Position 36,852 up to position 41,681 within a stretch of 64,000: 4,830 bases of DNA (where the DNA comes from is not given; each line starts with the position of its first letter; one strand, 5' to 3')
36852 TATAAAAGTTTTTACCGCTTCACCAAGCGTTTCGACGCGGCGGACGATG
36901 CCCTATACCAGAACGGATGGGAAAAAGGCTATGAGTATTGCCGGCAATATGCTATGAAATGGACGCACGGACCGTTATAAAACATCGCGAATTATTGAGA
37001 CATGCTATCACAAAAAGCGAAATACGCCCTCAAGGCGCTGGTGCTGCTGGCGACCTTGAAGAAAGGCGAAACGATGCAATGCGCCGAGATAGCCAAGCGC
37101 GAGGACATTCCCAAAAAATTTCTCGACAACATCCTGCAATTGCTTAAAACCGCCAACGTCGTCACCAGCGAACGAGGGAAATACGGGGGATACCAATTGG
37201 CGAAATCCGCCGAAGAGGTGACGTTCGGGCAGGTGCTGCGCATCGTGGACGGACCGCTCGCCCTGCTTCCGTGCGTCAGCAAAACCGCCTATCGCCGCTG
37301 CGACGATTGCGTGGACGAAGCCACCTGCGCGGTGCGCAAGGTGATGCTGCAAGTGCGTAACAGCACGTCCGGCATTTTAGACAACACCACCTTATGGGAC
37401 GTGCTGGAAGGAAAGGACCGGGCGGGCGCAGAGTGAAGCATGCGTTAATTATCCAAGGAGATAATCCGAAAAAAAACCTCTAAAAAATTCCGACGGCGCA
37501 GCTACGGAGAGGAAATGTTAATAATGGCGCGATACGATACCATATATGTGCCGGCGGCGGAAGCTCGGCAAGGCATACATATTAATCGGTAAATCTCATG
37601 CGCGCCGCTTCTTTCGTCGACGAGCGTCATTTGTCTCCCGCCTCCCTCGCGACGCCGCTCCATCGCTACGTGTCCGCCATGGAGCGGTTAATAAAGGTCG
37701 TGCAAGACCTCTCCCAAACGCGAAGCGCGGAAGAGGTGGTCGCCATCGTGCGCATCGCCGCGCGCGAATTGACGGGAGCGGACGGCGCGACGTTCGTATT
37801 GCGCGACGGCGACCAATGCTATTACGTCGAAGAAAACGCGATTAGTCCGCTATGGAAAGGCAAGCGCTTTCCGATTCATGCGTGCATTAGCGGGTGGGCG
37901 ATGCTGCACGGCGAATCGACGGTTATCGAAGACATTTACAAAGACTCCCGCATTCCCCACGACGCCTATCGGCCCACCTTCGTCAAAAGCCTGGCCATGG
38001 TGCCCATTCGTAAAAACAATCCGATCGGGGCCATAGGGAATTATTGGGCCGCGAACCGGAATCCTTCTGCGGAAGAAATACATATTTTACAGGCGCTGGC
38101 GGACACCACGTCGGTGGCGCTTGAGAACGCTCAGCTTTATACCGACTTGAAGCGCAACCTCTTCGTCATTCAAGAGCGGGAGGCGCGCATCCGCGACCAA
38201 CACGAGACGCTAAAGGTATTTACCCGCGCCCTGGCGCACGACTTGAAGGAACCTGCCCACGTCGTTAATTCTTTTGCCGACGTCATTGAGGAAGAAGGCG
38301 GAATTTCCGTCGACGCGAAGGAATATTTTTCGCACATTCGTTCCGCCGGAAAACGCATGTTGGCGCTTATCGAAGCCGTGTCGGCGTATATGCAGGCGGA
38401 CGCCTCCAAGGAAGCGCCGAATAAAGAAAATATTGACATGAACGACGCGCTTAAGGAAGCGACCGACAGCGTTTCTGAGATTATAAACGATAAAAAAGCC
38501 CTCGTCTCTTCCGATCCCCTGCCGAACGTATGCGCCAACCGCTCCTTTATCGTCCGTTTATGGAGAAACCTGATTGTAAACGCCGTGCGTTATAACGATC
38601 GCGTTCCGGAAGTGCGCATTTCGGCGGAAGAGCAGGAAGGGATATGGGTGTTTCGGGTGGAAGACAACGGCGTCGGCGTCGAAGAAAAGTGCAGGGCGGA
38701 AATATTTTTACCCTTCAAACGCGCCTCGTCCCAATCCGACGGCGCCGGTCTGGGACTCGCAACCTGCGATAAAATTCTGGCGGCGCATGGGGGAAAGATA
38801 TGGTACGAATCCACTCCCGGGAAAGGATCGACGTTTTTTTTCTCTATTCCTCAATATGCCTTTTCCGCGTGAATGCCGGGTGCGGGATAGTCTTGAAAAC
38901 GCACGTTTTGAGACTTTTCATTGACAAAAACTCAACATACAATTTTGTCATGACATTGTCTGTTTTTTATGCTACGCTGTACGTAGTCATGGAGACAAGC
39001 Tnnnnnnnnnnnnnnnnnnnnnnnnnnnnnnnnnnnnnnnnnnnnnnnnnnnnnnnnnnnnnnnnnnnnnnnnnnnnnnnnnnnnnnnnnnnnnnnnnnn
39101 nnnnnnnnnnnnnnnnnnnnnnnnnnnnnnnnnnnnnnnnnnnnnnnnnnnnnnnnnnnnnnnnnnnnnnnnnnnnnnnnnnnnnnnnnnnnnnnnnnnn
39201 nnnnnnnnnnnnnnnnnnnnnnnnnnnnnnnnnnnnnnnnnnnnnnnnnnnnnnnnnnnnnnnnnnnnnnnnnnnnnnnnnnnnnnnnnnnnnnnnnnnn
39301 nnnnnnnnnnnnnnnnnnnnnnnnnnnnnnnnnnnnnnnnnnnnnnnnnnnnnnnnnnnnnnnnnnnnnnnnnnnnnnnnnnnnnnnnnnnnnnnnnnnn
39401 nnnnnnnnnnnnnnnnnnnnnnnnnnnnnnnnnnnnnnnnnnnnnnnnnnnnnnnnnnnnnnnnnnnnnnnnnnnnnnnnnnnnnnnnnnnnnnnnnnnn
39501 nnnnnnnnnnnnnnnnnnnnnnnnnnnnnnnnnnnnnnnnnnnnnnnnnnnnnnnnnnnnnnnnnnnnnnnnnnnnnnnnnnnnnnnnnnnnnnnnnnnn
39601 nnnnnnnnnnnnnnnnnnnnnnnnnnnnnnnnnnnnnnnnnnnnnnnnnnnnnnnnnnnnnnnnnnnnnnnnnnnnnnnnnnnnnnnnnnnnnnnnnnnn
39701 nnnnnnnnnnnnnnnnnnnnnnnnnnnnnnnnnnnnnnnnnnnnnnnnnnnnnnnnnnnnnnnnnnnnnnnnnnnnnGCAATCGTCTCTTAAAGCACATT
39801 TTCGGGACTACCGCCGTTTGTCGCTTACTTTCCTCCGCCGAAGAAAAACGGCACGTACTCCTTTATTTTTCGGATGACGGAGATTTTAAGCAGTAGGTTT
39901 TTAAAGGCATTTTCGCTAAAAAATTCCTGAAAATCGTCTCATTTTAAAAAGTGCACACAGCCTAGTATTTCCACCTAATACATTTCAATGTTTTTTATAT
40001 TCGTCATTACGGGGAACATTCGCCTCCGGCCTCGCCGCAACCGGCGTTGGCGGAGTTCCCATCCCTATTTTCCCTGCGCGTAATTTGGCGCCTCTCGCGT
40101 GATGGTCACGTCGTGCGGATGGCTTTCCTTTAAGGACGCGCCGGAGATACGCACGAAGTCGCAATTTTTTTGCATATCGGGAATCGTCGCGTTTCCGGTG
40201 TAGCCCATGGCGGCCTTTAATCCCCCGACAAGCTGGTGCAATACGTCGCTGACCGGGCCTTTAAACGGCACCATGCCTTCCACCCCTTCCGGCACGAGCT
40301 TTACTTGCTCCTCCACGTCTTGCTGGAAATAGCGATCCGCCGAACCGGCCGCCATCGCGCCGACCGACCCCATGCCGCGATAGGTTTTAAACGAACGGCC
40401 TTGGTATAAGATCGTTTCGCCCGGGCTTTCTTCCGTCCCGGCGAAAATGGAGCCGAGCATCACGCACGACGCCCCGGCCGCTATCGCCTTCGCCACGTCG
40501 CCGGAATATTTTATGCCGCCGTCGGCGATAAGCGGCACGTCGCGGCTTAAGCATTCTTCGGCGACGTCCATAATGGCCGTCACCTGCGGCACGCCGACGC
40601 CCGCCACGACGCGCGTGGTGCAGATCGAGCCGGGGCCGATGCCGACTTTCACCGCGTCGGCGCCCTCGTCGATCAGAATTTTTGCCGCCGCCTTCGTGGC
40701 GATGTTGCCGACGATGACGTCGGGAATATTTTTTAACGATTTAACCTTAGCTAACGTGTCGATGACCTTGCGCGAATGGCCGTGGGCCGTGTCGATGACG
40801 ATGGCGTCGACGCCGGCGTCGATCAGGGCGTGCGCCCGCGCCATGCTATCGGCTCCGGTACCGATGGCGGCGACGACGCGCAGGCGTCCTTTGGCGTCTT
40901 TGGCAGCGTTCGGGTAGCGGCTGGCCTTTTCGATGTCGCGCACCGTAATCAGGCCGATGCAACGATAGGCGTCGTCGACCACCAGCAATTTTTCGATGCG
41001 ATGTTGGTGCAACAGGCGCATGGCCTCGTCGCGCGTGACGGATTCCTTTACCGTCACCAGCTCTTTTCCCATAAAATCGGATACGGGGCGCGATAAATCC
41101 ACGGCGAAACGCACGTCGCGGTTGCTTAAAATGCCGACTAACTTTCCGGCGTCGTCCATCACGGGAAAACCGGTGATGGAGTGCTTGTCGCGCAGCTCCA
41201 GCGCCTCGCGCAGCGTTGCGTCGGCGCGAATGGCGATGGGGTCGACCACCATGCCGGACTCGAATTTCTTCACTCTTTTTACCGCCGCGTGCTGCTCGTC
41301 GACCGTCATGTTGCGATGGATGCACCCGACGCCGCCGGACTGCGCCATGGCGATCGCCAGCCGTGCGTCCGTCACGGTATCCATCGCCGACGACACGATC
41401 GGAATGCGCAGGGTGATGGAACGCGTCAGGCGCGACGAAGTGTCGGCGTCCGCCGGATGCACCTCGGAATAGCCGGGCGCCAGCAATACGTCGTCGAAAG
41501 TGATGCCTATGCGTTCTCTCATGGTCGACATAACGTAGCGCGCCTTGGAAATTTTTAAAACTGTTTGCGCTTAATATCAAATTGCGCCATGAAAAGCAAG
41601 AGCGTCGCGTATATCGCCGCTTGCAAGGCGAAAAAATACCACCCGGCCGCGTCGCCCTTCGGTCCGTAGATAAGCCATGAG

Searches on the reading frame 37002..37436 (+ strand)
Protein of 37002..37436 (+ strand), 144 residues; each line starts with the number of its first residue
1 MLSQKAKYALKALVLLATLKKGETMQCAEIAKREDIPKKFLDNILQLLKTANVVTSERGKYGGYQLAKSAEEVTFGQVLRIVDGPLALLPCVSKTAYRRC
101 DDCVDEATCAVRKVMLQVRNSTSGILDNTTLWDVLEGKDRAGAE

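Call 9: search_protein_families(library=pfam, max_evalue=0.001, proteins=[window:37002-37436:+])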
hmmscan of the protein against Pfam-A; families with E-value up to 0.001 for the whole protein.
window:37002-37436:+ (144 aa): 2 families
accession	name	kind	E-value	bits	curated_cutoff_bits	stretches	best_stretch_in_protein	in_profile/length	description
PF02082.26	Rrf2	-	2.1e-37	128.7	30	1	2-136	1-131/132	Iron-dependent Transcriptional regulator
PF03444.21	HrcA_DNA-bdg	-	5.7e-06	26.3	21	1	1-71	1-70/79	Winged helix-turn-helix transcription repressor, HrcA DNA-binding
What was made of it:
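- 37002..37436 (+): Rrf2-family regulator with four cysteines (C-x8-C-x2-C-x6-C), 21 nt after B5; probably co-transcribed. Pfam Rrf2 128.7 bits (call 9).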

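Call 70: search_protein_families(library=ncbifam, max_evalue=0.001, proteins=[window:37002-37436:+])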
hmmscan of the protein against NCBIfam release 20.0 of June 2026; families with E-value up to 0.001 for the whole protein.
window:37002-37436:+ (144 aa): 8 families
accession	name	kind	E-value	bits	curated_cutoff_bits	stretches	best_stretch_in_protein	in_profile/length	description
TIGR00738.1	rrf2_super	superfamily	2.9e-33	114.6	73.3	1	1-135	2-131/132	Rrf2 family transcriptional regulator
NF047409.1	Cys_reg_CymR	equivalog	3.9e-21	75.6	195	1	2-140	3-129/139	cysteine metabolism transcriptional regulator CymR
TIGR02010.1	IscR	equivalog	2.9e-19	69.2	207.55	1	1-138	2-133/135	Fe-S cluster assembly transcriptional regulator IscR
TIGR02944.1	suf_reg_Xantho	equivalog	4.7e-18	65.8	110.65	1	3-133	5-129/130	SUF system Fe-S cluster assembly regulator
NF008240.0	PRK11014.1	equivalog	7.7e-16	58.4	182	1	5-137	6-130/141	nitric oxide-sensing transcriptional repressor NsrR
NF008886.0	PRK11920.1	equivalog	1.7e-13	50.6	193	1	2-136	3-132/153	iron-responsive transcriptional regulator RirA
NF008110.0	PRK10857.1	equivalog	1.3e-12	47.8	275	1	2-136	3-131/164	Fe-S cluster assembly transcriptional regulator IscR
NF041852.1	trans_reg_HypR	equivalog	0.00011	22.2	180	1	18-79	14-77/139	redox-sensitive transcriptional regulator HypR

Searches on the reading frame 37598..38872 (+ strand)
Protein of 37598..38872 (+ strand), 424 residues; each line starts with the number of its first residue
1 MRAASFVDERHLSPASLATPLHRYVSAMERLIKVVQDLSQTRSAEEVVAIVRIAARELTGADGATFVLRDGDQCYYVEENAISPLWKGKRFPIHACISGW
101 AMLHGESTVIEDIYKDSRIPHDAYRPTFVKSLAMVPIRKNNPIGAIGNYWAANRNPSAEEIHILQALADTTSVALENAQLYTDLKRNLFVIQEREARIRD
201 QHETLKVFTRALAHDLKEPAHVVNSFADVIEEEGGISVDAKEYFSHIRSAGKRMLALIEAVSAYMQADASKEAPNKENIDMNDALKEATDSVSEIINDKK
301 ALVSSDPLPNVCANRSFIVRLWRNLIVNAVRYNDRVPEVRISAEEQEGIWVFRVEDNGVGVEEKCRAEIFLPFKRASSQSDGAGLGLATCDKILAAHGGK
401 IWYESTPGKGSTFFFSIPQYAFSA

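Call 9: search_protein_families(library=pfam, max_evalue=0.001, proteins=[window:37598-38872:+])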
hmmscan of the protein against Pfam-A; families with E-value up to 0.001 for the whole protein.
window:37598-38872:+ (424 aa): 4 families
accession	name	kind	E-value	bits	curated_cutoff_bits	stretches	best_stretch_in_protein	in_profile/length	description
PF02518.31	HATPase_c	-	2.9e-23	82.8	26.4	1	315-419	3-109/111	Histidine kinase-, DNA gyrase B-, and HSP90-like ATPase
PF13185.12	GAF_2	-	1e-12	48.9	28.6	1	42-176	2-136/136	GAF domain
PF01590.32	GAF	-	1.4e-08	35.8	22.4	1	45-175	3-133/133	GAF domain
PF00512.31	HisKA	-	5.7e-07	29.9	26.9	1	208-265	5-61/66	His Kinase A (phospho-acceptor) domain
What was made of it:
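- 37598..38872 (+): GAF histidine kinase. A neighbour only; its membership of the system is not supported. Pfam GAF_2, HisKA and HATPase_c (call 9).
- Checked: The GAF histidine kinase is at 37598-38872 (call 9).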

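Call 70: search_protein_families(library=ncbifam, max_evalue=0.001, proteins=[window:37598-38872:+])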
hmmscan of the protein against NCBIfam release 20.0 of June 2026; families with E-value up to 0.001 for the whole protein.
window:37598-38872:+ (424 aa): 77 families (the best 25 are shown)
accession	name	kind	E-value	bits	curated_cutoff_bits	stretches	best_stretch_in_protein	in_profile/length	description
NF047465.1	hybrid_HK_LvrA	exception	1.2e-31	109.5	1200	1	191-419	586-818/819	hybrid histidine kinase/response regulator LvrA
TIGR02966.1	phoR_proteo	equivalog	3.4e-29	101.9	334.2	1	196-416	105-332/333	phosphate regulon sensor histidine kinase PhoR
NF006800.0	PRK09303.1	equivalog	3.7e-29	101.9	342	1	173-421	119-379/383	histidine kinase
NF046044.1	PnpS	equivalog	3.7e-29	101.9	400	1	154-418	120-390/390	two-component system histidine kinase PnpS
NF041735.1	hist_kin_RppB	equivalog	3.8e-25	88.6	400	1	203-418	214-438/438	two-component system sensor histidine kinase RppB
TIGR02956.1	TMAO_torS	equivalog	1.1e-24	86.7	676.5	1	236-418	494-681/967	TMAO reductase system sensor histidine kinase/response regulator TorS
NF033092.0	HK_WalK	equivalog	4.1e-24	85.1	725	1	206-418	373-593/594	cell wall metabolism sensor histidine kinase WalK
NF041832.1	near_NosP_CTERM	subfamily_domain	2.3e-23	82.9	400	1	208-419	10-225/370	NahK/ErcS family hybrid sensor histidine kinase/response regulator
NF053855.1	HisKinPhoRBctds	equivalog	3.4e-23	81.9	500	1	202-417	358-581/583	two-component system sensor histidine kinase PhoR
NF041880.1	EPS_EpsF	equivalog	8.5e-23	80.6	900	1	198-417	267-491/492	response regulator EpsF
NF008468.0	PRK11360.1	equivalog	1.9e-21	76.1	646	1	208-418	399-607/616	two-component system sensor histidine kinase AtoS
TIGR01386.1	cztS_silS_copS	subfamily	7e-21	74.7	292.55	1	197-417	233-456/457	heavy metal sensor histidine kinase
NF052314.1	T9SS_HK_PorY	subfamily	1.2e-20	74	350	1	192-406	198-408/418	PorY family sensor histidine kinase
NF052574.1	HisKinEspCMyxo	equivalog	1.5e-20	73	1200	1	237-418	453-636/785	serine histidine kinase EspC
NF033091.0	HK_VanS_ACDEFG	equivalog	2.4e-20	72.8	400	1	210-407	79-283/293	vancomycin resistance histidine kinase VanS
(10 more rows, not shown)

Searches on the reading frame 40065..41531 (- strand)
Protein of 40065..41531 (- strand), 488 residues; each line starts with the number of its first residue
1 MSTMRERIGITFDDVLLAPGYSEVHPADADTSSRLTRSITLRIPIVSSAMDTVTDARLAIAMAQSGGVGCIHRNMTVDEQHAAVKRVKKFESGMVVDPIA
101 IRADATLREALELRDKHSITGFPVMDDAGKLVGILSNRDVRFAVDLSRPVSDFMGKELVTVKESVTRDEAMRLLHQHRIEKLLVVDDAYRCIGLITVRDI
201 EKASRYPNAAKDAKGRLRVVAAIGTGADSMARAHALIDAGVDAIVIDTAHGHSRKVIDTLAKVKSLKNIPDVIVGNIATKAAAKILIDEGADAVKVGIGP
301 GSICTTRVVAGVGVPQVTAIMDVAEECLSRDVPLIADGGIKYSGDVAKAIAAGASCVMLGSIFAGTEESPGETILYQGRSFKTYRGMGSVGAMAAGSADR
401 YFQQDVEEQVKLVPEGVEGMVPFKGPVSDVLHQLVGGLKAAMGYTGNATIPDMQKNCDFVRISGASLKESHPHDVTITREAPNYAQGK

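Call 9: search_protein_families(library=pfam, max_evalue=0.001, proteins=[window:40065-41531:-])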
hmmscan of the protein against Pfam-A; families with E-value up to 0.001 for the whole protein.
window:40065-41531:- (488 aa): 7 families
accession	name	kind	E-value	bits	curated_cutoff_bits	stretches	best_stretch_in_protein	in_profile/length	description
PF00478.31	IMPDH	-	2.2e-157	523.9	25.6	1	9-473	1-345/345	IMP dehydrogenase / GMP reductase domain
PF00571.33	CBS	-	1.5e-21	76.9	24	2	150-203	1-54/57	CBS domain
PF03060.21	NMO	-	7.7e-14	52.2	28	2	261-374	127-236/331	Nitronate monooxygenase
PF01070.24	FMN_dh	-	1.1e-06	28.3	24.9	1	258-363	208-305/350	FMN-dependent dehydrogenase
PF00977.27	His_biosynth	-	2.9e-05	24.1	23.6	1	211-363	66-222/228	Histidine biosynthesis protein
PF01645.23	Glu_synthase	-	0.00022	21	20.4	1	257-361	195-305/369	Conserved region in glutamate synthase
PF01180.27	DHO_dh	-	0.00088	19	27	0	320-363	230-272/291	Dihydroorotate dehydrogenase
